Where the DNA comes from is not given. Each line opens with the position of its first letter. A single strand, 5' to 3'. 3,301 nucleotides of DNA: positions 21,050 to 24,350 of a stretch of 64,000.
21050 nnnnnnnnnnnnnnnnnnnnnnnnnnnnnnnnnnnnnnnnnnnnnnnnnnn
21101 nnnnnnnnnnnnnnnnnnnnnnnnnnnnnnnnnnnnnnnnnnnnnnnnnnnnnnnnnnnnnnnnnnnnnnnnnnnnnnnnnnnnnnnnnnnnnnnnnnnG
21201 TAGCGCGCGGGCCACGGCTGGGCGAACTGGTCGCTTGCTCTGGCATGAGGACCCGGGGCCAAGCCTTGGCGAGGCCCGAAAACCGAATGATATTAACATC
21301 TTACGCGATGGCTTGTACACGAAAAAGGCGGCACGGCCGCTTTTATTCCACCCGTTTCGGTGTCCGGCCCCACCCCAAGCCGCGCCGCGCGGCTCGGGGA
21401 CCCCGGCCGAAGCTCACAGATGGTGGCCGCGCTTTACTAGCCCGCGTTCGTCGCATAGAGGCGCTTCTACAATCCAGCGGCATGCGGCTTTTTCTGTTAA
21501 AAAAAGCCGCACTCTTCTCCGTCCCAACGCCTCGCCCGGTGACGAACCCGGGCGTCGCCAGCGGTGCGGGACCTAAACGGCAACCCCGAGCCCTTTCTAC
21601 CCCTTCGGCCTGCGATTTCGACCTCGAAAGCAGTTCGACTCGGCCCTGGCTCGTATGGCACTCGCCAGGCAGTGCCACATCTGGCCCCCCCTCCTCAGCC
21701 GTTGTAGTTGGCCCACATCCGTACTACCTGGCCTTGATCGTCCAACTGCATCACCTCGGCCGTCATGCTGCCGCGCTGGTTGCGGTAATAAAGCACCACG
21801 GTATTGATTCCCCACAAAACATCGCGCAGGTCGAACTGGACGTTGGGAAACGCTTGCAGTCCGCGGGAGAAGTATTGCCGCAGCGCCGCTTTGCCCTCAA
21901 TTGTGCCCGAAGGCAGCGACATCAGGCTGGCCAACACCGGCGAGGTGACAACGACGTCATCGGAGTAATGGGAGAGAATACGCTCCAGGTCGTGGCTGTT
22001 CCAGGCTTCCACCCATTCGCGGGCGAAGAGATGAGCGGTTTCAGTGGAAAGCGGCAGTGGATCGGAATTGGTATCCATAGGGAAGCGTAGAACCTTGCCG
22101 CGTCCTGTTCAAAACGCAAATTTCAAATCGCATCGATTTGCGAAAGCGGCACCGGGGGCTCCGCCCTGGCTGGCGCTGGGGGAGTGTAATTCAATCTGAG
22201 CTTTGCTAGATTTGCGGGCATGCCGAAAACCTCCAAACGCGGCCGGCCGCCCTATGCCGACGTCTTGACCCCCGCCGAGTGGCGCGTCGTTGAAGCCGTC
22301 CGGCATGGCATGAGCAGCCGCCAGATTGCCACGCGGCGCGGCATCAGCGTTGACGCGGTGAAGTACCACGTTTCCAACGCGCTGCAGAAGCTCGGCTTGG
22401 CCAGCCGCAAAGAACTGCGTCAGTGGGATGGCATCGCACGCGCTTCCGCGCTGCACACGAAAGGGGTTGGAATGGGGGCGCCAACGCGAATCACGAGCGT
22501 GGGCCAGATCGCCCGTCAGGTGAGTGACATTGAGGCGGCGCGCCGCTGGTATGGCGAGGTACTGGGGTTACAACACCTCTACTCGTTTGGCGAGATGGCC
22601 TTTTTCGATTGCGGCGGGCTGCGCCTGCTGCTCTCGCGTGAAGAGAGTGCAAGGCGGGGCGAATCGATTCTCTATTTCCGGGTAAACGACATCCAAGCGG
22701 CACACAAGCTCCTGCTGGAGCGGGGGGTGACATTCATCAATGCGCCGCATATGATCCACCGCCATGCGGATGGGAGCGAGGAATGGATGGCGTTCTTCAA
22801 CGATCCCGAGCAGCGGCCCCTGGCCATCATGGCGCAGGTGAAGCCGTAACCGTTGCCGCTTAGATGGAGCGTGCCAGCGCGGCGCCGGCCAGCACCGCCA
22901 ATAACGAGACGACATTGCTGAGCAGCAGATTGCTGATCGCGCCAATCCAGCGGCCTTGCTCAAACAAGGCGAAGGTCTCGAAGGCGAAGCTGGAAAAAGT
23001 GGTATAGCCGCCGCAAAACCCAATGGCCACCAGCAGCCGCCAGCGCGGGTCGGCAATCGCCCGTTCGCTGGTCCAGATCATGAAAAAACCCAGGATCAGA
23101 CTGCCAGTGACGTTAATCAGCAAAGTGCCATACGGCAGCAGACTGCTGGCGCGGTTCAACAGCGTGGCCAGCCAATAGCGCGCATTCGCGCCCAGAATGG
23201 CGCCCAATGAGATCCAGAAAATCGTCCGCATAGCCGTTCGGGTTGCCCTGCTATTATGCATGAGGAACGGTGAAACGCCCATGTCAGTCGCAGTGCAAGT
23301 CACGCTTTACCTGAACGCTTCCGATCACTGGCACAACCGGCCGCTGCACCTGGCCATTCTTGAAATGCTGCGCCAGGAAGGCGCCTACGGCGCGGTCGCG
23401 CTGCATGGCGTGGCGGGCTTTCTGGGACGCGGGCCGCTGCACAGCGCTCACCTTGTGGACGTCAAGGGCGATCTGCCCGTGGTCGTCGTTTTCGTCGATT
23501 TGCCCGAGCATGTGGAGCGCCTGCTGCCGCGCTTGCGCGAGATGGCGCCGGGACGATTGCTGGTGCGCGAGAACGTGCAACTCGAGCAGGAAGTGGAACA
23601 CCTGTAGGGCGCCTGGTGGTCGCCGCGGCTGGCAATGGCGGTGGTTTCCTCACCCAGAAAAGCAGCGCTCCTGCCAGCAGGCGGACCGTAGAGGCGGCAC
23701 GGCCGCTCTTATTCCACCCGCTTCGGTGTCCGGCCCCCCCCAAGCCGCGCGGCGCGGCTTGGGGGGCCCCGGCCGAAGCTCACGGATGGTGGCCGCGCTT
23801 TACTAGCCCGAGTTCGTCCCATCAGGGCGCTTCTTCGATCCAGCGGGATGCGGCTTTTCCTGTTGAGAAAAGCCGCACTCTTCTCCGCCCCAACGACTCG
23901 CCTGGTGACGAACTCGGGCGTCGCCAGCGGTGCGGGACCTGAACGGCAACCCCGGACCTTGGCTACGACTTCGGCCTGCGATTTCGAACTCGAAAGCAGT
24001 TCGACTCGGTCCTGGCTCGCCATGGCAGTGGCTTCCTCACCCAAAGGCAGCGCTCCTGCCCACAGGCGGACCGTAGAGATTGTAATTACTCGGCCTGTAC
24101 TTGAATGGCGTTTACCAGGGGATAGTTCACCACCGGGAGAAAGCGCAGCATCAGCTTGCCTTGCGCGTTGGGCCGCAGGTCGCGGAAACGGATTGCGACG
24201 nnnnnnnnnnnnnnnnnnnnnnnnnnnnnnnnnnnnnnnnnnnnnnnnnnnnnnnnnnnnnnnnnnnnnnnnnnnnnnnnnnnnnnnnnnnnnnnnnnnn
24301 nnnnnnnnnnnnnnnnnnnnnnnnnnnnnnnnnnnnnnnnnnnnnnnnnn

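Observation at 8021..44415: Dense family of modular, hairpin-rich intergenic elements with compensatory base changes (family 1: seven loci)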

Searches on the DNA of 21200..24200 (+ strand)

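Call 12: search_rna_families(source=window, start=21200, end=24200, threshold=evalue, max_evalue=10)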
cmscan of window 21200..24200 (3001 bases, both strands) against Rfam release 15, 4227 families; matches with E-value up to 10: 2.
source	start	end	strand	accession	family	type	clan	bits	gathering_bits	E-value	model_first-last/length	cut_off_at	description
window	23397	23448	-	RF03929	mir-6579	Gene; miRNA;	-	20.3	47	2.4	1-68/68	no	mir-6579 microRNA precursor family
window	23739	23813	+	RF00194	Rubella_3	Cis-reg;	-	16.3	35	8.5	1-68/68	no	Rubella virus 3' cis-acting element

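Call 22: search_dna_similar(query=window:21328-21653:+, collection=plasmids, mode=distant, max_evalue=0.001)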
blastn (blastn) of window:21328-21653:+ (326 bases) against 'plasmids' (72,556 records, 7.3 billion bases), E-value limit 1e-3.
No match.

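Call 91: search_dna_similar(query=window:23694-24019:+, collection=phages, mode=distant, max_evalue=0.001)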
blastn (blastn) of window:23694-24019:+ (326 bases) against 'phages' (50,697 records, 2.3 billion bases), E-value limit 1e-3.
No match.

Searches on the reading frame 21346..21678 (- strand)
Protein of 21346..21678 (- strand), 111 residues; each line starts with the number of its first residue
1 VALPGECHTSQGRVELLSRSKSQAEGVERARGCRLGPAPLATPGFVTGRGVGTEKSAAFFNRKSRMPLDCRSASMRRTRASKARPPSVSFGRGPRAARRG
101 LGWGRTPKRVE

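Call 62: find_homologous_proteins(query=window:21346-21651:-, max_evalue=0.001)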
Query seq(102 aa): 12 candidates shared short words with the query, none scored E <= 0.001.

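Call 65: search_protein_representatives(protein=window:21346-21678:-)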
Query: 111 residues. Proteins with E-value up to 0.001 (for the whole library): 0; up to 1e-10: 0; up to 1e-30: 0. The best 0 are listed.
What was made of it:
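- Tried and rejected: There were no hits (calls 62, 65).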

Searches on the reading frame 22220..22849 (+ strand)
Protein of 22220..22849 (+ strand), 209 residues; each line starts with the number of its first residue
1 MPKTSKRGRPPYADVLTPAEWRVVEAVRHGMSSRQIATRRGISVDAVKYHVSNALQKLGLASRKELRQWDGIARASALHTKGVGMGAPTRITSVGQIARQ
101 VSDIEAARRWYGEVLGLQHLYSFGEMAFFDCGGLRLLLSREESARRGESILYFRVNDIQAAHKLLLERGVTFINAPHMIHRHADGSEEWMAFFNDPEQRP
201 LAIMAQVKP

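Call 57: search_protein_families(library=pfam, proteins=[window:22220-22849:+], max_evalue=0.00001)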
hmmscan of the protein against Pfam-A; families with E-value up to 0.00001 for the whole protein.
window:22220-22849:+ (209 aa): 3 families
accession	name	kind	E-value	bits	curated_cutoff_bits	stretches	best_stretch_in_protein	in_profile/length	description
PF00196.25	GerE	-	1.5e-11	44.2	23.5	1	14-66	1-53/57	Bacterial regulatory proteins, luxR family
PF00903.31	Glyoxalase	-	5.6e-10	40.1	20.6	1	94-177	2-100/121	Glyoxalase/Bleomycin resistance protein/Dioxygenase superfamily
PF08281.18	Sigma70_r4_2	-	8e-06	25.8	25.7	0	23-58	18-54/54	Sigma-70, region 4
